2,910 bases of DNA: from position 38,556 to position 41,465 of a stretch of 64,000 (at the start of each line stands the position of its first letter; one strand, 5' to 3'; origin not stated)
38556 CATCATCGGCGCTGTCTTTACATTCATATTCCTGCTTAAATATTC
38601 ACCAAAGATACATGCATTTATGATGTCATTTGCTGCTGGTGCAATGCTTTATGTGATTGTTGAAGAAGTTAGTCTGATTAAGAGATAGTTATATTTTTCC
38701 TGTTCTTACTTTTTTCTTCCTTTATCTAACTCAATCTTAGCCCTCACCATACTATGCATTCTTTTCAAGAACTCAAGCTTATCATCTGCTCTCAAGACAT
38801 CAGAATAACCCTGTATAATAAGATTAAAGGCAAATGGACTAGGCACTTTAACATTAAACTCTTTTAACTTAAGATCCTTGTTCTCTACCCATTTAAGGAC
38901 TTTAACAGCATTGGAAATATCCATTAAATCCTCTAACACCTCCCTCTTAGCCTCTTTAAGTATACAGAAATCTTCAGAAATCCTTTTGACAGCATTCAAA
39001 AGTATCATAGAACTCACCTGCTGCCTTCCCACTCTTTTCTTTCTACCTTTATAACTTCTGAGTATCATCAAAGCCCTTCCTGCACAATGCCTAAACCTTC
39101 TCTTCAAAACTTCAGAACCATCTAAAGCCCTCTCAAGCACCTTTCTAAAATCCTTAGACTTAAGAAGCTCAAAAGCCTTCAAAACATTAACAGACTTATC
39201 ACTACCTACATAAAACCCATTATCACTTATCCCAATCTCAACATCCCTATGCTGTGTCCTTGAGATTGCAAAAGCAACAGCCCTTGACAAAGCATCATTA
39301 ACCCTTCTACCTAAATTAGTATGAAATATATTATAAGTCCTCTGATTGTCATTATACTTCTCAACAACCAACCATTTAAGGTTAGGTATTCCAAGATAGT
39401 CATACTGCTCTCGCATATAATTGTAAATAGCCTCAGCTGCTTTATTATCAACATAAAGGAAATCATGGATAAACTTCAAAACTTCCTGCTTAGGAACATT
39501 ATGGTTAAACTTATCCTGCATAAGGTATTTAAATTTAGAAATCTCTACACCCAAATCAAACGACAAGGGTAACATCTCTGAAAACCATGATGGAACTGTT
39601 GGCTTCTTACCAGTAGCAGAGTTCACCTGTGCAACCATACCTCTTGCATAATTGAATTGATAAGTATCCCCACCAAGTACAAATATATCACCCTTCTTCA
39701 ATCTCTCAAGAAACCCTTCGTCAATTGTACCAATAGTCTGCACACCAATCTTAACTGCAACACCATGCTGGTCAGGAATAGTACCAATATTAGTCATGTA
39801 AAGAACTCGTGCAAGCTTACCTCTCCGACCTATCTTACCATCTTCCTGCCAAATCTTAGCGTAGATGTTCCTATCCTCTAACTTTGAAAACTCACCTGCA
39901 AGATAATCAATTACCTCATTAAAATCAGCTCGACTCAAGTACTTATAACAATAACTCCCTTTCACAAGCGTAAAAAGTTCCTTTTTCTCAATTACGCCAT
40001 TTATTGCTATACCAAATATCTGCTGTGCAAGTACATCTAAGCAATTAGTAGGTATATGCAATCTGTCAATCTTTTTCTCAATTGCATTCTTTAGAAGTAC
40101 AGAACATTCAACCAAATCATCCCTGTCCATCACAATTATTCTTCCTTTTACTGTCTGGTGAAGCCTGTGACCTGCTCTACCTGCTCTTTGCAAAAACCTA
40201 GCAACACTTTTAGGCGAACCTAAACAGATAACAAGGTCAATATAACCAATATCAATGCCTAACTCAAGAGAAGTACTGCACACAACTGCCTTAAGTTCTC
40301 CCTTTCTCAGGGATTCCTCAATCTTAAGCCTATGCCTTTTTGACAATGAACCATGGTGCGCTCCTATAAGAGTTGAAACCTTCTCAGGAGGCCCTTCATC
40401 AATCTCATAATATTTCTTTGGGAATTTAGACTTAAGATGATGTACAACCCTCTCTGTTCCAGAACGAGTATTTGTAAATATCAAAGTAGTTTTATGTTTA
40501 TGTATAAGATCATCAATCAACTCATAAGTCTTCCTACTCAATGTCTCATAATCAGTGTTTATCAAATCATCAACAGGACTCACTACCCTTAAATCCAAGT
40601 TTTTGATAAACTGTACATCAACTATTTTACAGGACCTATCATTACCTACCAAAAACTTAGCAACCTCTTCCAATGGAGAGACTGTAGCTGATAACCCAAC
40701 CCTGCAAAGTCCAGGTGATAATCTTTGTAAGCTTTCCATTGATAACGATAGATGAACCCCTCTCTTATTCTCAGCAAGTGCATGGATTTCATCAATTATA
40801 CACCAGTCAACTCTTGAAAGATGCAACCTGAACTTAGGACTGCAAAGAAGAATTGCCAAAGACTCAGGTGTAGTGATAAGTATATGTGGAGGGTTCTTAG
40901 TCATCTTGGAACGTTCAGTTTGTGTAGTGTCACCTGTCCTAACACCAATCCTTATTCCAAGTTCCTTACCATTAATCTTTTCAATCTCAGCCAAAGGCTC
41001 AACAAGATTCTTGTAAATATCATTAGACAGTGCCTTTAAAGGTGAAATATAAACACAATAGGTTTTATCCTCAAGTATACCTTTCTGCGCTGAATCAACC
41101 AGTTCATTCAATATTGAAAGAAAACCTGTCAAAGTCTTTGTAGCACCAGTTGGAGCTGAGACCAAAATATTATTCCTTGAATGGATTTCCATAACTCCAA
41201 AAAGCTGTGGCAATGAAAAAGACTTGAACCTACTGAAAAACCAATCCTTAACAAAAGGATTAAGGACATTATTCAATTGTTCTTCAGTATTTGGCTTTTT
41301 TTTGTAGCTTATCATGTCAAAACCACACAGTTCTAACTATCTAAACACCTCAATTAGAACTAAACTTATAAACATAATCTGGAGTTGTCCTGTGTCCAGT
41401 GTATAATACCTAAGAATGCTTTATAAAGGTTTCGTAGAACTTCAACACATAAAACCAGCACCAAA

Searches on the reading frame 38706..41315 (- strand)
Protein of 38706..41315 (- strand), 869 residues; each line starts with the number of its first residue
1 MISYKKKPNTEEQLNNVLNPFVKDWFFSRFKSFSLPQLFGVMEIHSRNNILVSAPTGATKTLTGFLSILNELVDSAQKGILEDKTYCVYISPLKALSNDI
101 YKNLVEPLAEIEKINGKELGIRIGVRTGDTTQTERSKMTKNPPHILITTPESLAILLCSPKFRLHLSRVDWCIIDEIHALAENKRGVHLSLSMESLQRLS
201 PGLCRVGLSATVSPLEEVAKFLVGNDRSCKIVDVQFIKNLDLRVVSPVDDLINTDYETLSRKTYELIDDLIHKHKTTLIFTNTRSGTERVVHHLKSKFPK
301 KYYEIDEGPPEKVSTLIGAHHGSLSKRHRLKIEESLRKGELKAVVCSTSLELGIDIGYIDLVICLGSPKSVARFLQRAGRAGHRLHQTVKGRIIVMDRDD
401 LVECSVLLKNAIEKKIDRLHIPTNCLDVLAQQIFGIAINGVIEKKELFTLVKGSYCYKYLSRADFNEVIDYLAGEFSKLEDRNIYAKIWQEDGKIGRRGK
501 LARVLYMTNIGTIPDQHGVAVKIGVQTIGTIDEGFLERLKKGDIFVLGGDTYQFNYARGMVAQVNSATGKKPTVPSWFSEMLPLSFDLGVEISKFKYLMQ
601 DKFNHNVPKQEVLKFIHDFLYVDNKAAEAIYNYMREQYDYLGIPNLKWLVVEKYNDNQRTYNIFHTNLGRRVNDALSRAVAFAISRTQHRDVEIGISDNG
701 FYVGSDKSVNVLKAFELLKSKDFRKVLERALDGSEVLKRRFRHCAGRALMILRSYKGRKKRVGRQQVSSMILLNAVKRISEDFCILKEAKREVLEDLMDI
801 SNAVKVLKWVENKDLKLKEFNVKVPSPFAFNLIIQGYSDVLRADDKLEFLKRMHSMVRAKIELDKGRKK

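Call 53: search_protein_families(library=pfam, proteins=[window:38706-41315:-])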
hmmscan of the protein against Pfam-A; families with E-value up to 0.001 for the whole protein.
window:38706-41315:- (869 aa): 5 families
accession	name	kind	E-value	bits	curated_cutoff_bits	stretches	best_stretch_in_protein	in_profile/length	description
PF08494.16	DEAD_assoc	-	8.9e-55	185.9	23.5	1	643-829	1-191/191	DEAD/H associated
PF19306.5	WH_Lhr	-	2.7e-33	115.2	27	1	413-573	5-167/168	Large helicase-related protein, winged helix domain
PF00270.35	DEAD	-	3.1e-26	92.5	26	1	42-216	9-165/167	DEAD/DEAH box helicase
PF00271.37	Helicase_C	-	7.1e-19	68.5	23.5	1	264-382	3-107/110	Helicase conserved C-terminal domain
PF04851.21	ResIII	-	3e-06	27.7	22.5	1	34-212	20-162/164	Type III restriction enzyme, res subunit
